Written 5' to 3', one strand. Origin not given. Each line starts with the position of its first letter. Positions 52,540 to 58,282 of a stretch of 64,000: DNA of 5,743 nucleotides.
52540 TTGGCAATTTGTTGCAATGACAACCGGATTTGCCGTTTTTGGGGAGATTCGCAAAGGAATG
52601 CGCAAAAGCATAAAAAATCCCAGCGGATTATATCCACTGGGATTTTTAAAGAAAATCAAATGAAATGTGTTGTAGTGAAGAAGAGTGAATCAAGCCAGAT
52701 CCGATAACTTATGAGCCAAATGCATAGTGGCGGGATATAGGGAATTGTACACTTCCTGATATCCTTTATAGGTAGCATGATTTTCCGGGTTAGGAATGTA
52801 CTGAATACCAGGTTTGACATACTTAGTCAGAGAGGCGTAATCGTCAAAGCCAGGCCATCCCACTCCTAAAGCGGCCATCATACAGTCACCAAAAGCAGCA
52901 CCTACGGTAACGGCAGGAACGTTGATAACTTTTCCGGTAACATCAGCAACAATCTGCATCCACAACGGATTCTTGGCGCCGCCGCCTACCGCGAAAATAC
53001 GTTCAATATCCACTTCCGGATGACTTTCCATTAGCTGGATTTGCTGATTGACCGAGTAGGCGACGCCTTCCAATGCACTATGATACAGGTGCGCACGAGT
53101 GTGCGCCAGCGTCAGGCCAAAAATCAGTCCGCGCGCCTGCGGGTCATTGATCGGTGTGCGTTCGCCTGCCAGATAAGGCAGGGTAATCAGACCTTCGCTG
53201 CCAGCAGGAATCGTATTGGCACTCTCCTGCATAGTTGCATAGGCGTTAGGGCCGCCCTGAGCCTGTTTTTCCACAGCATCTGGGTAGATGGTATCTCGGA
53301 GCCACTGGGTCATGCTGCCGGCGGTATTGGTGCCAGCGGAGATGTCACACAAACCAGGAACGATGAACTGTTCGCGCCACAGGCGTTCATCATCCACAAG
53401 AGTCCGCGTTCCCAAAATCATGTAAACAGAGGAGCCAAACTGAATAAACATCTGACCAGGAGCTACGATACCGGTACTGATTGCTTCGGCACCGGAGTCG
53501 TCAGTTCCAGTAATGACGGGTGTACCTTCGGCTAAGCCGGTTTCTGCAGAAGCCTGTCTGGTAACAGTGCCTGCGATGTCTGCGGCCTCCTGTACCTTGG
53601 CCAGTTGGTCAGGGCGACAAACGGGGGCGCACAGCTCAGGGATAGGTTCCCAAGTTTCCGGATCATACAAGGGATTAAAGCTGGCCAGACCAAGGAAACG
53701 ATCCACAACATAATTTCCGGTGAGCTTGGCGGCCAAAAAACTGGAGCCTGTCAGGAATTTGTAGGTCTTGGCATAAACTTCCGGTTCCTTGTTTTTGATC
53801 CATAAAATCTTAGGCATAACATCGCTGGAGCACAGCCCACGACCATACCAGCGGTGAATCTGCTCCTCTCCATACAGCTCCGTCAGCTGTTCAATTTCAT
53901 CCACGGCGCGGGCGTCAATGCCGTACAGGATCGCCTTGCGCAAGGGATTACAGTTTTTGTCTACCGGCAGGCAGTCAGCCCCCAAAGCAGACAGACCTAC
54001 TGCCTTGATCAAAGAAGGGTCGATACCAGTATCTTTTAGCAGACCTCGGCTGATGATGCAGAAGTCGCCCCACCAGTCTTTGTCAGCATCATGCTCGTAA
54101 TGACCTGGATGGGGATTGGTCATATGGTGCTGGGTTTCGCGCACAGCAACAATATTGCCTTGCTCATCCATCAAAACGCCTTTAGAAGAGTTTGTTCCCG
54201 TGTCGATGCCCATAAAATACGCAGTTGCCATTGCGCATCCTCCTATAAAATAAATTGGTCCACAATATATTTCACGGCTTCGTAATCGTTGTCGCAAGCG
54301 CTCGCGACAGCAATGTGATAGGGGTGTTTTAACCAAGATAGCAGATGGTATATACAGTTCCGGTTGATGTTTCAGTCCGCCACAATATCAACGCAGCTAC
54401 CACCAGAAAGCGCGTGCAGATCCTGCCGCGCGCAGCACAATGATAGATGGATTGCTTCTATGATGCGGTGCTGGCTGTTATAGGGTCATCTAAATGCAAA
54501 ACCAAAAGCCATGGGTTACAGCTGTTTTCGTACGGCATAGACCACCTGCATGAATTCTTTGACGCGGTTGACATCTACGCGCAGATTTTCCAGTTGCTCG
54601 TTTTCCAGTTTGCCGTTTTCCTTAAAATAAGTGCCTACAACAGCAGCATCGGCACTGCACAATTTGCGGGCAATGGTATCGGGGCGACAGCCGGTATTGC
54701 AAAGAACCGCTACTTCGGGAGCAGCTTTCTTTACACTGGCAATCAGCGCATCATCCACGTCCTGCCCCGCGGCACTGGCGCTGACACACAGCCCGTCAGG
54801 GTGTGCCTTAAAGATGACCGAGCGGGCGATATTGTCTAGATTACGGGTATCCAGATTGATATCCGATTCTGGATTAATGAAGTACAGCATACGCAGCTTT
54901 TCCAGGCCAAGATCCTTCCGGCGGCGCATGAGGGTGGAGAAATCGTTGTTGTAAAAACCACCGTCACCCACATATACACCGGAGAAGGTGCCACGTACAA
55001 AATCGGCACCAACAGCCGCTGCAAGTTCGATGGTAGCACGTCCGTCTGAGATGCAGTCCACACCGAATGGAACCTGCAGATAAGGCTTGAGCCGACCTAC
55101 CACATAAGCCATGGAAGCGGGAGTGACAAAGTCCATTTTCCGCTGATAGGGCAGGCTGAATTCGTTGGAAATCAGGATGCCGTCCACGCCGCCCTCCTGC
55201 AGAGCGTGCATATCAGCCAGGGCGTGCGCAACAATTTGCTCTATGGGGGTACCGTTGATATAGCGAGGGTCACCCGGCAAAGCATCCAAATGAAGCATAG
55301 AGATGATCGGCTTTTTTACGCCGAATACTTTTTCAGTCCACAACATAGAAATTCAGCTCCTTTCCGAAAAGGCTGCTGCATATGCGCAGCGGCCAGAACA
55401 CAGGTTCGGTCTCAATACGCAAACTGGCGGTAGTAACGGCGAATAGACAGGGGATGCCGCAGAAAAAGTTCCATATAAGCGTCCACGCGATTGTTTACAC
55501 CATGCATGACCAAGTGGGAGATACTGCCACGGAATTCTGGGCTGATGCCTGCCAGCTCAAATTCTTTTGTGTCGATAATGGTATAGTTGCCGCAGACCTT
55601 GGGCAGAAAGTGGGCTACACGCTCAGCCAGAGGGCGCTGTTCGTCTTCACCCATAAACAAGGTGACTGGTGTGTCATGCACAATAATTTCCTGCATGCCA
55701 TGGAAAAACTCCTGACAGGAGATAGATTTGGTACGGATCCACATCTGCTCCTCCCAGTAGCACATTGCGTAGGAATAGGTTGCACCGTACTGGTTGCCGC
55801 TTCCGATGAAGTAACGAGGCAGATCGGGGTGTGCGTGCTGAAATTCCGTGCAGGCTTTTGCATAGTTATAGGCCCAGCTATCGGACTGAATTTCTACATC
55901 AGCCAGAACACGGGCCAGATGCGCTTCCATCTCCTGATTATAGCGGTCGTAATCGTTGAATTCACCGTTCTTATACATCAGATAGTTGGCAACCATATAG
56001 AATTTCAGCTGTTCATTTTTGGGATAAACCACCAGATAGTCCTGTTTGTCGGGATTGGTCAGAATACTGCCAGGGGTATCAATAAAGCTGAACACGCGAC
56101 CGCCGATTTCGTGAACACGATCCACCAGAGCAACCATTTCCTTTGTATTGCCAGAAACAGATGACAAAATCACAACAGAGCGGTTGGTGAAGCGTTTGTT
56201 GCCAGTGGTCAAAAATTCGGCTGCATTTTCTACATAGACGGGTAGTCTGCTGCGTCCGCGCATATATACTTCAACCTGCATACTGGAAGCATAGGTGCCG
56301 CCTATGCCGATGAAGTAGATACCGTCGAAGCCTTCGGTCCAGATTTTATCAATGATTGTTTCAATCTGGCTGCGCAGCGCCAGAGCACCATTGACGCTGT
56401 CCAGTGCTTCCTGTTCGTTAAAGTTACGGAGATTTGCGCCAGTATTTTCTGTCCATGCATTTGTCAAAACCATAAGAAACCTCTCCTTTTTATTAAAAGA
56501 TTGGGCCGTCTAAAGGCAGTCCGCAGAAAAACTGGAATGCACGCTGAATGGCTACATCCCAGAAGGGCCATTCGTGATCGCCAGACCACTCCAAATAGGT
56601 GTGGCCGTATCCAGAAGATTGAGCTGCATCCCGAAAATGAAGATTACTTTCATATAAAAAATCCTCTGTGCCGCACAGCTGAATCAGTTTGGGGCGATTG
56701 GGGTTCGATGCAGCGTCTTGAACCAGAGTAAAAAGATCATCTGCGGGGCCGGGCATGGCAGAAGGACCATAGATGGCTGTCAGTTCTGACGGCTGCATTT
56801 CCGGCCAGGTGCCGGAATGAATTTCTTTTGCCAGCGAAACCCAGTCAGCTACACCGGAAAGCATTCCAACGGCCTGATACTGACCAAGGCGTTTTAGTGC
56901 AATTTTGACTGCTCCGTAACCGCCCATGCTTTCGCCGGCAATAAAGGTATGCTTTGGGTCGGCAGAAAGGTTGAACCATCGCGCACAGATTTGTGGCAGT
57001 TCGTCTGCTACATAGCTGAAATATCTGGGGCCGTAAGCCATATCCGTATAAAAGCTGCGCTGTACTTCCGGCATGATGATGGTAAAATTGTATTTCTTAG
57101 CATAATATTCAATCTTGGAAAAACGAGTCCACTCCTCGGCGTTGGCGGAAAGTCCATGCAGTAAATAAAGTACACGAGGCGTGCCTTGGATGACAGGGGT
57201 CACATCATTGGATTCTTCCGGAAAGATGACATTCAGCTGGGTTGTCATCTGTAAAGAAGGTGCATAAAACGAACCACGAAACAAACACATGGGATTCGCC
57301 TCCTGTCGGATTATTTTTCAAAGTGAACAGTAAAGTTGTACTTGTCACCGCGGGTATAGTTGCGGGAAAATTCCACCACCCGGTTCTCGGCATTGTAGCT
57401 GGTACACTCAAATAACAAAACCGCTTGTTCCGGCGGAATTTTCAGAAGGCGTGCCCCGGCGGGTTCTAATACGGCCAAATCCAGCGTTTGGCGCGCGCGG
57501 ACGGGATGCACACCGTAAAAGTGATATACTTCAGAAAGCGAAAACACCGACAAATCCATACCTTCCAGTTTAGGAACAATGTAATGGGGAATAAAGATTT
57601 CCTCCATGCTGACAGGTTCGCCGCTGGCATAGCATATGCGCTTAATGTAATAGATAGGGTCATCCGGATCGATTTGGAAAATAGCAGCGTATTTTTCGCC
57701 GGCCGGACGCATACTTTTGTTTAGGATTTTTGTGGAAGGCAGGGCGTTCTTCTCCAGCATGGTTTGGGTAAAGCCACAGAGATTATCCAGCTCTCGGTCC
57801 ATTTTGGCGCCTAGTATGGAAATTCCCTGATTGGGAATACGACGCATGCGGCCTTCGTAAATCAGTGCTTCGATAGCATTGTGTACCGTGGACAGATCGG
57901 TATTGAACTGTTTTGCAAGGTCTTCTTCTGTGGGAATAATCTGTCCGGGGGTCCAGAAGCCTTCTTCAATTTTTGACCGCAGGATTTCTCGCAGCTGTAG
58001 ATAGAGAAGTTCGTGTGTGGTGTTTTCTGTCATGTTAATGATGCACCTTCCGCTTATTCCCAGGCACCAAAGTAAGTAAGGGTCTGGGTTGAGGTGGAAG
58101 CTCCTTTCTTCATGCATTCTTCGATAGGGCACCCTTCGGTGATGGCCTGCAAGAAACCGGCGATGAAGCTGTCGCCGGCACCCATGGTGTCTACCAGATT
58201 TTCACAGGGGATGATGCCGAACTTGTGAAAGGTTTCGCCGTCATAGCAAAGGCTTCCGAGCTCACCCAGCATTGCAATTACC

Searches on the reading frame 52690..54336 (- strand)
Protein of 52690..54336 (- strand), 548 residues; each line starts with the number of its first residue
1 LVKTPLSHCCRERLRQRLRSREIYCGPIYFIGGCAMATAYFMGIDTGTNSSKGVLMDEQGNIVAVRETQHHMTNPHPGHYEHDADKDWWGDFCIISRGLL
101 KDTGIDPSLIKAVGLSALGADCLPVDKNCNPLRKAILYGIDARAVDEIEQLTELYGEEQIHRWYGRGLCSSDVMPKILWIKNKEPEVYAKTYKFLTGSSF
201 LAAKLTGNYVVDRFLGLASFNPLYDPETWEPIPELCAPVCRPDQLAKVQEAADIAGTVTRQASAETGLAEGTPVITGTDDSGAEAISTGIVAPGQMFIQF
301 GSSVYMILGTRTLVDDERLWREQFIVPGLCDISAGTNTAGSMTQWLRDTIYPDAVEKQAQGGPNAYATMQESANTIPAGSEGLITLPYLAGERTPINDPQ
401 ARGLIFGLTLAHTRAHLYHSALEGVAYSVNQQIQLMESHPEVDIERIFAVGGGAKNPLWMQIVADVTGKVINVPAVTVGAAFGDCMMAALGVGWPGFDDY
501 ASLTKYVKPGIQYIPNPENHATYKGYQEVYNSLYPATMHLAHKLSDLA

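Call 23: search_protein_families(library=pfam, proteins=[window:52690-54336:-])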
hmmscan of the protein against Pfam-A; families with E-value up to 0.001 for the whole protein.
window:52690-54336:- (548 aa): 2 families
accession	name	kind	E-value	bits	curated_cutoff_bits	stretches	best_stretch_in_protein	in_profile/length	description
PF00370.27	FGGY_N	-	1.6e-42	146.3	28.8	1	40-283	1-241/245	FGGY family of carbohydrate kinases, N-terminal domain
PF02782.22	FGGY_C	-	1e-34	120.5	27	1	302-490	7-196/198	FGGY family of carbohydrate kinases, C-terminal domain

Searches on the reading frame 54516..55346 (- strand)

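Call 23: search_protein_families(library=pfam, proteins=[window:54516-55346:-])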
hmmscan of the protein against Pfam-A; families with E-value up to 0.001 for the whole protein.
window:54516-55346:- (276 aa): 1 family
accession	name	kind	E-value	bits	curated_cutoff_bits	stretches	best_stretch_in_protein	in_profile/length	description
PF03437.21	BtpA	-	7.4e-57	193.2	30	1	11-269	2-252/254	BtpA family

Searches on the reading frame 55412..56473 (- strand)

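Call 23: search_protein_families(library=pfam, proteins=[window:55412-56473:-])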
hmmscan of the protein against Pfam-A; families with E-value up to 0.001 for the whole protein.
window:55412-56473:- (353 aa): 1 family
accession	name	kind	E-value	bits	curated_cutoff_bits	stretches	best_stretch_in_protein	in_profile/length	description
PF01380.27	SIS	-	2.5e-09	37.5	25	1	52-140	8-96/131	SIS domain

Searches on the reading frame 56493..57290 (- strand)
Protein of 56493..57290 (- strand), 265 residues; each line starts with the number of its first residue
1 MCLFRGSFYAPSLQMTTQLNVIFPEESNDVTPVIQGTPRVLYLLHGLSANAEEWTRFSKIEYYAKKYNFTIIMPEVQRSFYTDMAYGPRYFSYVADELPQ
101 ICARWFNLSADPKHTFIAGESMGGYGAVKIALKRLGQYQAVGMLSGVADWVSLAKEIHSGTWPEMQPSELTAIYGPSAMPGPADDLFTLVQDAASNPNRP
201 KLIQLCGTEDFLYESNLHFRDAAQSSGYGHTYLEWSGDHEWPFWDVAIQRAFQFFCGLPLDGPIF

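Call 23: search_protein_families(library=pfam, proteins=[window:56493-57290:-])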
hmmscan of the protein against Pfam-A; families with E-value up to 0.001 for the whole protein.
window:56493-57290:- (265 aa): 3 families
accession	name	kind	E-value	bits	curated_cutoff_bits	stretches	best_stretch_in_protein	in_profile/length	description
PF00756.26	Esterase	-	1.4e-18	68.1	22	1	14-252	5-248/251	Putative esterase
PF00326.27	Peptidase_S9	-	0.00043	20.3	22.6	1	110-164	61-118/213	Prolyl oligopeptidase family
PF10503.15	Esterase_PHB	-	0.00098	18.8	23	0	41-147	19-131/219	Esterase PHB depolymerase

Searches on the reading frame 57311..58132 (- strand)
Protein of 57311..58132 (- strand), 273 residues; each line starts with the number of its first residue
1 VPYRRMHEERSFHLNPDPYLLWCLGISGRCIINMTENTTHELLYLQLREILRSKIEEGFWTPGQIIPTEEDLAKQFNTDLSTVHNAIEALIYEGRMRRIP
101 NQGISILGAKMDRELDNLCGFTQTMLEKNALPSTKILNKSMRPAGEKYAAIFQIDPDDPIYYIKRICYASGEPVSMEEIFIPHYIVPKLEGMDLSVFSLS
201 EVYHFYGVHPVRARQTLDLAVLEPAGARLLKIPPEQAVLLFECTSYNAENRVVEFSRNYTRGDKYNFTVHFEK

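Call 48: search_protein_families(library=pfam, proteins=[window:57311-58132:-], max_evalue=0.00001)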
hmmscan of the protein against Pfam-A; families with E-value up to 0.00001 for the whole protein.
window:57311-58132:- (273 aa): 2 families
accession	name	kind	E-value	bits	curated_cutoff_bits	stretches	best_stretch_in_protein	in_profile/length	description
PF07702.18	UTRA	-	3.3e-30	105.2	23.8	1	132-265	6-140/141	UTRA domain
PF00392.27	GntR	-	1e-11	44.7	27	1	43-105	1-63/64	Bacterial regulatory proteins, gntR family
